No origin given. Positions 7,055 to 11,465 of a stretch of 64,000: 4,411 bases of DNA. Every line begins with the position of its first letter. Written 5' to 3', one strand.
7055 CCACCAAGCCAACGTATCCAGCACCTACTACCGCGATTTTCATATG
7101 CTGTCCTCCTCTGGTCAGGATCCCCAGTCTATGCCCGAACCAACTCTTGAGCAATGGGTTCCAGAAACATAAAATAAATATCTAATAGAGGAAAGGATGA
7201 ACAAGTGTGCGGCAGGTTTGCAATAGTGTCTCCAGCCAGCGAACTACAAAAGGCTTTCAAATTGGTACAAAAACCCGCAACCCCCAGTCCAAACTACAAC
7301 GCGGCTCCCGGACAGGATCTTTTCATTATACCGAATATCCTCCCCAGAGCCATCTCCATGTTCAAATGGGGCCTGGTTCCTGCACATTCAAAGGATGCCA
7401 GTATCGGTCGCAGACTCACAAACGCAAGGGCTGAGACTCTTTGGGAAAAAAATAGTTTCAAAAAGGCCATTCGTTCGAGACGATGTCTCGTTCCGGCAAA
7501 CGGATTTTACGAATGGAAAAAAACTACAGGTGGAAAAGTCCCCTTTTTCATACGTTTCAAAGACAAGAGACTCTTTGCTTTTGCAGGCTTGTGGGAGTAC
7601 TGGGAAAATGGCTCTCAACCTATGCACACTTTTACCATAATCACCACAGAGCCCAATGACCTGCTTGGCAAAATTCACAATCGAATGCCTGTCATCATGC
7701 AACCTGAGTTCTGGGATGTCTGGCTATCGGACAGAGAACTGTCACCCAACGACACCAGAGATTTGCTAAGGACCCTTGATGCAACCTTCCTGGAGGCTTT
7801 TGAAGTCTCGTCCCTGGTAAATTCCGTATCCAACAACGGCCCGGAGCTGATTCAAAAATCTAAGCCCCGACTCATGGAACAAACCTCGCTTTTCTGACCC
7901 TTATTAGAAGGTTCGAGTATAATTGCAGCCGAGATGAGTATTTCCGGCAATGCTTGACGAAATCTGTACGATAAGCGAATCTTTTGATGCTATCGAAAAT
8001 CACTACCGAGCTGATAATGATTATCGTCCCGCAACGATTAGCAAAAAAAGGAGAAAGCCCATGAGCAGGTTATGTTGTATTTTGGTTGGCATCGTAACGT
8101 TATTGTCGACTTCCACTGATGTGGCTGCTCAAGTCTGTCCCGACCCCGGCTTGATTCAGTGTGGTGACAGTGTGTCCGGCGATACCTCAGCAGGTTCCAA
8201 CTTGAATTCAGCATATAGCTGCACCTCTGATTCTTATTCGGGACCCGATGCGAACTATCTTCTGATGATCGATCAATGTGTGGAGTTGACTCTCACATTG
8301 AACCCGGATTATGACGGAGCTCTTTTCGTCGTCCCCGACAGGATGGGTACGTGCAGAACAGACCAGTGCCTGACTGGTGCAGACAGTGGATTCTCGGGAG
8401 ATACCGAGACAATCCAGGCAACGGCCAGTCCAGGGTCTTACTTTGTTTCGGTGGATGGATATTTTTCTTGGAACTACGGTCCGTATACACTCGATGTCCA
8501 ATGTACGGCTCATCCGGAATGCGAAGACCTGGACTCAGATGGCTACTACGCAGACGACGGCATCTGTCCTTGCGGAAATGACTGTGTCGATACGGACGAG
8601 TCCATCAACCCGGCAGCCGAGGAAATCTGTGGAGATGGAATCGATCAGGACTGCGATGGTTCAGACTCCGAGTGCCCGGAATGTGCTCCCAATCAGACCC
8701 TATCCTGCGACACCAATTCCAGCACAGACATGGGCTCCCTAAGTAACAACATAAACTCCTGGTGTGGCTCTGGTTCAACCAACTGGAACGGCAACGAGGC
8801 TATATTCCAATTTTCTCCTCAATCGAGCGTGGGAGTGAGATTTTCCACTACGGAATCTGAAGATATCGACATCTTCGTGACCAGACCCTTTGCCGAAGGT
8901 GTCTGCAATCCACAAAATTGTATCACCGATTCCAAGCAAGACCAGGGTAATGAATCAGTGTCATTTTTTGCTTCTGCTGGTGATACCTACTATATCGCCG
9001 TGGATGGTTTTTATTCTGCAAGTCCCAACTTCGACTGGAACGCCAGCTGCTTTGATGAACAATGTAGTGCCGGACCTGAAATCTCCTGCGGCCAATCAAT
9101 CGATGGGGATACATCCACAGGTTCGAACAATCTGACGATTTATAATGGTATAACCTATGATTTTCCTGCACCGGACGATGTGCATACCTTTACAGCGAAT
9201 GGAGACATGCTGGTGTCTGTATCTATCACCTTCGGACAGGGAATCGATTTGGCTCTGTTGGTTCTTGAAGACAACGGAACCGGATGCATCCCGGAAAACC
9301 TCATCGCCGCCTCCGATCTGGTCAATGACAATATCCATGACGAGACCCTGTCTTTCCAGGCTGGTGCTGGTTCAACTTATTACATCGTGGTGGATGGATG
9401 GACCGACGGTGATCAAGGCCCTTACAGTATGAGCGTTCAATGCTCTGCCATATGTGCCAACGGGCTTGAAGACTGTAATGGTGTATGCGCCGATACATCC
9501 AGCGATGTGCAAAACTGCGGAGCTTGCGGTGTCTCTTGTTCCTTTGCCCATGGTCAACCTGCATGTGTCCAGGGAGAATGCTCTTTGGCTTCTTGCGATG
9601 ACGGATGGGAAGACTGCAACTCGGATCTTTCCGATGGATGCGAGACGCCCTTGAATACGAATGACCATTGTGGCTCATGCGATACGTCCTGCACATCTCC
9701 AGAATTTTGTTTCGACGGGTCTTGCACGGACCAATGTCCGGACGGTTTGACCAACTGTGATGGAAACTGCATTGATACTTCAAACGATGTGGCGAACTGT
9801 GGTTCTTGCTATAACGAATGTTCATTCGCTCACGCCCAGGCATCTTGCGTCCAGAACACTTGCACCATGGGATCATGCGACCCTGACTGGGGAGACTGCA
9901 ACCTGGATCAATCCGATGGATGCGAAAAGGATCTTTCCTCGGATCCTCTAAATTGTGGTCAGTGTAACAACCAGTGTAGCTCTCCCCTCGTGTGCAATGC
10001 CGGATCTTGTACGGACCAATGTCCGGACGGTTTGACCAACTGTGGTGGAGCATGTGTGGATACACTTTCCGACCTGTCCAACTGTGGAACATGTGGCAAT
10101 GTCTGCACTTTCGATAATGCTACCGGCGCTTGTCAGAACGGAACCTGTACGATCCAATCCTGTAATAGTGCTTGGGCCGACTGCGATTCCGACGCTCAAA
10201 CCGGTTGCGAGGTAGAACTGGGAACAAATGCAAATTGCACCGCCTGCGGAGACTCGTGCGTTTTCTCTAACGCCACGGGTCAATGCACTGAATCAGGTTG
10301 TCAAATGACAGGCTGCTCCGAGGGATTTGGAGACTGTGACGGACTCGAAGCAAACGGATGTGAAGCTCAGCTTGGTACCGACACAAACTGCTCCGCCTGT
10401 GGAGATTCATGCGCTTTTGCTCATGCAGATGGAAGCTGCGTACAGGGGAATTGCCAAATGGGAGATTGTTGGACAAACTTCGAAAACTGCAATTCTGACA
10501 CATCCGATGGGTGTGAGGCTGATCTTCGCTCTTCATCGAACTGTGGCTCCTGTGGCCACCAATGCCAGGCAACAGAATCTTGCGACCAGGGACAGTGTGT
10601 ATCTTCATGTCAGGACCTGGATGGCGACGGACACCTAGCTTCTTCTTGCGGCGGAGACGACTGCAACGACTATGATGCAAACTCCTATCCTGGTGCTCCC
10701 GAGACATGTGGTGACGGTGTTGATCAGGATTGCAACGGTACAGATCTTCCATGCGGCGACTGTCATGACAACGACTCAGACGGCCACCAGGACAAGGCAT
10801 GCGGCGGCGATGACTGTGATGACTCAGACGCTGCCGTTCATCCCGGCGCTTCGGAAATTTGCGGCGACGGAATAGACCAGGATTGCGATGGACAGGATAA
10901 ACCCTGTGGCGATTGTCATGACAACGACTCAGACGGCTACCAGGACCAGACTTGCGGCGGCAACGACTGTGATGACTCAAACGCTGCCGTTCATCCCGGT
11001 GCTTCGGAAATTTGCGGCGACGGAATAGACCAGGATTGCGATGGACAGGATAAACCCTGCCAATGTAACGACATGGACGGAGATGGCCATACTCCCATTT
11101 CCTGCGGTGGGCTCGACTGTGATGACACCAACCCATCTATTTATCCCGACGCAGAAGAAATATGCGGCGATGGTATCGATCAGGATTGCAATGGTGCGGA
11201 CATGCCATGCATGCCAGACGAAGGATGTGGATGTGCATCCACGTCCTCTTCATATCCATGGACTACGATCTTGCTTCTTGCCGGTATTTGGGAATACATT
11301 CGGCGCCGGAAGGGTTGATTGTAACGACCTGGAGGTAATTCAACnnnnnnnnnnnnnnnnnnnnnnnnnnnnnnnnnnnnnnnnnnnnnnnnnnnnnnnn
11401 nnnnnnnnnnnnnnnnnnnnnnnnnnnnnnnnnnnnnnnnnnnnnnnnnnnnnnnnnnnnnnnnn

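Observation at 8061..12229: Giant mosaic Cys-rich surface protein with MYXO-CTERM tail, plus downstream beta-barrel gene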

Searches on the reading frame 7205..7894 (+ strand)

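Call 4: search_protein_families(library=pfam, proteins=[window:7205-7894:+], max_evalue=0.1)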
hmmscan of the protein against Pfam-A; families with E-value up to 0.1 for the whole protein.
window:7205-7894:+ (230 aa): 1 family
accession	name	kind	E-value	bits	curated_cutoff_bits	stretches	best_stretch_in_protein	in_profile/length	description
PF02586.19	SRAP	-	4.5e-70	235.9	27.1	1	1-208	1-214/214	SOS response associated peptidase (SRAP)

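Call 5: search_protein_families(library=ncbifam, proteins=[window:7205-7894:+], max_evalue=0.1)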
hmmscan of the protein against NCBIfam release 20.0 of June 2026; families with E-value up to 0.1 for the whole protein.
window:7205-7894:+ (230 aa): 1 family
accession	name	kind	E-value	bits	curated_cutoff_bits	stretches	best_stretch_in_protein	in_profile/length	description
NF007413.0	PRK09951.1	subfamily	9.7e-19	67.6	349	1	1-217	1-220/222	hypothetical protein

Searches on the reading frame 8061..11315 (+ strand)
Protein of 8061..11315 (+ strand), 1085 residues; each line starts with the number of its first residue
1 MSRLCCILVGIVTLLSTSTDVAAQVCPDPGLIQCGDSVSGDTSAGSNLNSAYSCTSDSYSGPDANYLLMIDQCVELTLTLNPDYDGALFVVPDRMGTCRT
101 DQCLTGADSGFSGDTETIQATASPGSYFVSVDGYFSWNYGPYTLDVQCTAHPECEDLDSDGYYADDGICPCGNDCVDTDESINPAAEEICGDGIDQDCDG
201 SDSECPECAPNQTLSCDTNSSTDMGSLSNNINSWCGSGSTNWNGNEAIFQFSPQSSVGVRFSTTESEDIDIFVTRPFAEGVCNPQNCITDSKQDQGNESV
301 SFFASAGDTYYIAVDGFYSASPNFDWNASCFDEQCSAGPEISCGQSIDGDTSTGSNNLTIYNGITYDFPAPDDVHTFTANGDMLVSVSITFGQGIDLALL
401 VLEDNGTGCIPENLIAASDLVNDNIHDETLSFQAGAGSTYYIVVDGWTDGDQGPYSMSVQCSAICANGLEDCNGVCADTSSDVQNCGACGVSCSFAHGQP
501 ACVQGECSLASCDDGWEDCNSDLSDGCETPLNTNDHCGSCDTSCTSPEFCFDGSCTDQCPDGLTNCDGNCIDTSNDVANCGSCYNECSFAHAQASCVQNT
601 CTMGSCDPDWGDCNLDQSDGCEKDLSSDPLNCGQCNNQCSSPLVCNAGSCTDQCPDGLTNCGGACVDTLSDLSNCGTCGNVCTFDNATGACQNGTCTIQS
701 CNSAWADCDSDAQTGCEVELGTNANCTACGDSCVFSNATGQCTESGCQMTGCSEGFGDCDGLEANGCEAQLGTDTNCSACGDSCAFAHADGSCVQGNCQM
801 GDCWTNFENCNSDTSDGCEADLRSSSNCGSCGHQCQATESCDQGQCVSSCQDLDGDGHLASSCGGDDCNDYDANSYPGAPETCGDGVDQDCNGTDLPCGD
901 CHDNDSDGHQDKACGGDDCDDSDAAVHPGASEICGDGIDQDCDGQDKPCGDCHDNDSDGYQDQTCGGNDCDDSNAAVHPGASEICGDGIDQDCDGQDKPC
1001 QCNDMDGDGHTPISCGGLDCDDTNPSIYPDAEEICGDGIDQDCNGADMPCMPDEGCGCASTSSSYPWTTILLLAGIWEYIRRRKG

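Call 4: search_protein_families(library=pfam, proteins=[window:8061-11315:+], max_evalue=0.1)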
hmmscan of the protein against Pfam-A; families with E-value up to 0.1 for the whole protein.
window:8061-11315:+ (1085 aa): 3 families
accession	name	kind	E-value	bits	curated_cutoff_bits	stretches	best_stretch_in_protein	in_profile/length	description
PF11617.13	Cu-binding_MopE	-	2.4e-41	140.1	27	5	969-997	1-28/30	Putative metal-binding motif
PF04151.21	PPC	-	1e-06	29.9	25.9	2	248-316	4-70/70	Bacterial pre-peptidase C-terminal domain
PF04885.19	Stig1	-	0.00027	21.8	24.1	3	646-697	35-83/85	Stigma-specific STIG1-like protein family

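Call 5: search_protein_families(library=ncbifam, proteins=[window:8061-11315:+], max_evalue=0.1)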
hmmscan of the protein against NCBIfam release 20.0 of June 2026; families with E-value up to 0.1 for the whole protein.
window:8061-11315:+ (1085 aa): 3 families
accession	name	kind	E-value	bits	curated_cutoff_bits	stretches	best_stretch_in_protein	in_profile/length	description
NF041328.1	C_rich_MXAN6577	subfamily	4.4e-27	94.7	100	2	461-602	17-145/145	MXAN_6577-like cysteine-rich protein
TIGR03901.2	MYXO-CTERM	domain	0.0046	17.3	20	1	1054-1076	2-27/34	MYXO-CTERM sorting domain-containing protein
NF045638.1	Mrt_dep_phytase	exception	0.027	13.2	440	1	1035-1084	380-429/430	myxosortase-dependent phytase-like phosphatase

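Call 15: find_homologous_proteins(query=window:8061-11315:+)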
Query window:8061-11315:+ (1085 aa): 566 proteins with E <= 0.001 among 8000 candidates; the best 120 are listed.
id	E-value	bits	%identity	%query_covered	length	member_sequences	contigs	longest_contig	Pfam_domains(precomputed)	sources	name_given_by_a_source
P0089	0.0e+0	2491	100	100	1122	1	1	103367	PF04151.22,PF11617.14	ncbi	-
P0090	0.0e+0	1866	74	99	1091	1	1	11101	PF04151.22,PF11617.14,PF04885.20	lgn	-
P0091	0.0e+0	1819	70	100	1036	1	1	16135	PF04151.22,PF11617.14,PF04885.20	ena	-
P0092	0.0e+0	1809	72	100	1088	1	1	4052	PF11617.14,PF04885.20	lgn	-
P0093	0.0e+0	1360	57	100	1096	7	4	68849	PF11617.14,PF04885.20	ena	-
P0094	0.0e+0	1325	56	99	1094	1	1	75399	PF04151.22,PF11617.14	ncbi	-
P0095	0.0e+0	1176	51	100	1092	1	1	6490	PF04151.22,PF11617.14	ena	-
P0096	5.3e-230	785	43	92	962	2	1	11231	PF11617.14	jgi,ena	-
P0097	2.1e-209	717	38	64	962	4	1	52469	PF04151.22,PF11617.14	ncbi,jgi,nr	ncbi:MAG: hypothetical protein JRJ87_08935 [Deltaproteobacteria bacterium]|nr:hypothetical protein [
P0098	2.1e-208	713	36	64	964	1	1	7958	PF04151.22,PF11617.14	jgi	jgi:hypothetical protein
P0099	3.7e-205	703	40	92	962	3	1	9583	PF11617.14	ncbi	ncbi:MopE-related protein [Myxococcota bacterium]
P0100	5.2e-205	702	35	83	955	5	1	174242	PF11617.14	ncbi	-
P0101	1.0e-203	698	39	64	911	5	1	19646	PF11617.14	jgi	-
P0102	4.0e-202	693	39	87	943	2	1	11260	PF11617.14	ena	-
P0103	6.1e-198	679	36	62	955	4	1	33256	PF04151.22,PF11617.14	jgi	-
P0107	4.7e-188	646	38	84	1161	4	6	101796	PF04151.22,PF11617.14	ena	-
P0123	5.6e-145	503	35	82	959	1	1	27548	PF04151.22,PF04885.20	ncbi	-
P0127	1.5e-143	499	37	55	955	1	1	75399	PF11617.14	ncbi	-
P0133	2.8e-125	438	35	59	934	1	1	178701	PF11617.14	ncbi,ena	-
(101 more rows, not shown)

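Call 45: list_cluster_members(proteins=[P0089, P0001, P0094, P0100])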
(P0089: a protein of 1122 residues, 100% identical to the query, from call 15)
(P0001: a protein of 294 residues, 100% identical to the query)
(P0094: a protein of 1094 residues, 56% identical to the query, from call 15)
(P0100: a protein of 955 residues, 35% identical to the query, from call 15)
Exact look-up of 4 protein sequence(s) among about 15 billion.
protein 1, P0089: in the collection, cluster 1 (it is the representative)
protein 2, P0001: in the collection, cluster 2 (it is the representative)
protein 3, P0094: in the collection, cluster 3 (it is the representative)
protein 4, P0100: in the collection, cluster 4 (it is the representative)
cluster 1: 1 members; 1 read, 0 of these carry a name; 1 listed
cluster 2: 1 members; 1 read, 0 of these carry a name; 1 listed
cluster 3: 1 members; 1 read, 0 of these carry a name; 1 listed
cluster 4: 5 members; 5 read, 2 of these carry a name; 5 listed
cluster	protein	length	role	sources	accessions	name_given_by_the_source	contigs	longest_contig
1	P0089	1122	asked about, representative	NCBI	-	-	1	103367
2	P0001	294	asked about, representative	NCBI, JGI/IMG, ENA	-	-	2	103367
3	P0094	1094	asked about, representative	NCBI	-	-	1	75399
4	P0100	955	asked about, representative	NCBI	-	-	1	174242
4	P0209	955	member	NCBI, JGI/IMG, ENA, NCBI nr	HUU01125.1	MAG TPA: MopE-related protein [Myxococcota bacterium] | MopE-related protein [Myxococcota bacterium]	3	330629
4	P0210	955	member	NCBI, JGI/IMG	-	MYXO-CTERM domain-containing protein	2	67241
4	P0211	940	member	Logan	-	-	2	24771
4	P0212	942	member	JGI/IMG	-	-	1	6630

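Call 48: search_solved_structures(query=window:8061-11315:+, max_evalue=0.01)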
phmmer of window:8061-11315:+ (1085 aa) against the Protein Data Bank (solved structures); distinct sequences matched with E-value up to 0.01: 1.
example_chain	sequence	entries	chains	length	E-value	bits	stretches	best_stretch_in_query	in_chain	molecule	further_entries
2vov_A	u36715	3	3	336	0.0016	19.7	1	905-947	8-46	SURFACE-ASSOCIATED PROTEIN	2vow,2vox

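Call 62: find_encoding_contigs(protein=P0127, flank=5000, max_places=1)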
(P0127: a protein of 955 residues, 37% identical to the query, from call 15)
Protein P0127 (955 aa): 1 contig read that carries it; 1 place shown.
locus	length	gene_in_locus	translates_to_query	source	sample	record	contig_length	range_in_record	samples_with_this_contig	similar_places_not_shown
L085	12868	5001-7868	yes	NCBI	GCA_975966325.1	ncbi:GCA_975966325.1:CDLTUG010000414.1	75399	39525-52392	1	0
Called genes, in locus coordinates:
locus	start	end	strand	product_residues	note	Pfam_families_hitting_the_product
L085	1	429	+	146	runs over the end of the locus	PF00027:cNMP_binding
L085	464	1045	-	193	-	-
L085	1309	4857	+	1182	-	PF11617:Cu-binding_MopE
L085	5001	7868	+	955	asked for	PF11617:Cu-binding_MopE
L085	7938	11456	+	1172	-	PF17757:UvrB_inter, PF02559:CarD_TRCF_RID, PF00270:DEAD, PF04851:ResIII, PF00271:Helicase_C, PF03461:TRCF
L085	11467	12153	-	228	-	PF07238:PilZ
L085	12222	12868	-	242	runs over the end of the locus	PF00849:PseudoU_synth_2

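Call 63: find_encoding_contigs(protein=P0107, flank=5000, max_places=1)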
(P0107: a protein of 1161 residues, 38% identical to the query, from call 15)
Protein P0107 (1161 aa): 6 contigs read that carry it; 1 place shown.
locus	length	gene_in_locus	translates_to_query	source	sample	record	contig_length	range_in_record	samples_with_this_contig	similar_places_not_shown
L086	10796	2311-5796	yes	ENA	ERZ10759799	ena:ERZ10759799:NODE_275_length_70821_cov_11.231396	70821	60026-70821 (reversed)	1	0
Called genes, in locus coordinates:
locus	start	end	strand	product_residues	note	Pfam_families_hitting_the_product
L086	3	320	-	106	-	?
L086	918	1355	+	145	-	PF00027:cNMP_binding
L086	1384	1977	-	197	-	-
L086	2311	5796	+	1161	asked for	PF04151:PPC (faint), PF11617:Cu-binding_MopE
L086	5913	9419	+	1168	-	PF17757:UvrB_inter, PF02559:CarD_TRCF_RID, PF22590:Cas3-like_C_2 (faint), PF00270:DEAD, PF04851:ResIII, PF00271:Helicase_C, PF03461:TRCF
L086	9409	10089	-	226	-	PF07238:PilZ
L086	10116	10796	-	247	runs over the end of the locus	PF00849:PseudoU_synth_2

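Call 64: find_encoding_contigs(protein=P0123, flank=5000, max_places=1)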
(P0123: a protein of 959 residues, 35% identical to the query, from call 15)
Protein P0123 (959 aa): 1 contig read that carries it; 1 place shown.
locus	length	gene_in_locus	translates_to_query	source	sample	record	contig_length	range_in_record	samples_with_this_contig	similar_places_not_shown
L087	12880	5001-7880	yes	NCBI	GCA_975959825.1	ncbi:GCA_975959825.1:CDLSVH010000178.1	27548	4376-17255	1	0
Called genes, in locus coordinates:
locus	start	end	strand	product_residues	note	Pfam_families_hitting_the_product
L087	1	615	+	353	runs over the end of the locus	PF08240:ADH_N, PF00107:ADH_zinc_N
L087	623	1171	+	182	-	-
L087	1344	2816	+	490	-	-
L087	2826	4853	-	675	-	PF02737:3HCDH_N, PF00725:3HCDH (faint), PF00378:ECH_1, PF16113:ECH_2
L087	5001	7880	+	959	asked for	PF04151:PPC (faint), PF04885:Stig1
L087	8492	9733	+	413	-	PF06050:HGD-D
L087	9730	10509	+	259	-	PF01869:BcrAD_BadFG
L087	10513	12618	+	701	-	PF02629:CoA_binding, PF13380:CoA_binding_2, PF13607:Succ_CoA_lig, PF13549:ATP-grasp_5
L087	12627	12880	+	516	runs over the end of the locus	PF00501:AMP-binding, PF13193:AMP-binding_C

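Call 65: find_encoding_contigs(protein=P0133, flank=5000, max_places=1)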
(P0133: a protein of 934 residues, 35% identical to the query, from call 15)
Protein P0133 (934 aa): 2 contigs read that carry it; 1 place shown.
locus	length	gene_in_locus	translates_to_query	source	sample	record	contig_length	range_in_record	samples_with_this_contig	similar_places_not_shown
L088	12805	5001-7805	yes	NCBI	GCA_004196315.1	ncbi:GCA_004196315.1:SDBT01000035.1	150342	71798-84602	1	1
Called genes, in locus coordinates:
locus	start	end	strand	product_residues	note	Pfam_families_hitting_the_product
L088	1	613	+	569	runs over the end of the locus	PF00515:TPR_1 (faint)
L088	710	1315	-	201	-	-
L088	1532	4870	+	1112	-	PF04151:PPC (faint), PF11617:Cu-binding_MopE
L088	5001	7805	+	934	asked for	PF11617:Cu-binding_MopE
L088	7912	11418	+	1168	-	PF17757:UvrB_inter, PF02559:CarD_TRCF_RID, PF04851:ResIII, PF00270:DEAD, PF00271:Helicase_C, PF03461:TRCF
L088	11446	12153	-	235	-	PF00849:PseudoU_synth_2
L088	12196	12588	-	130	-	-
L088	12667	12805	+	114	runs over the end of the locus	PF11969:DcpS_C, PF01230:HIT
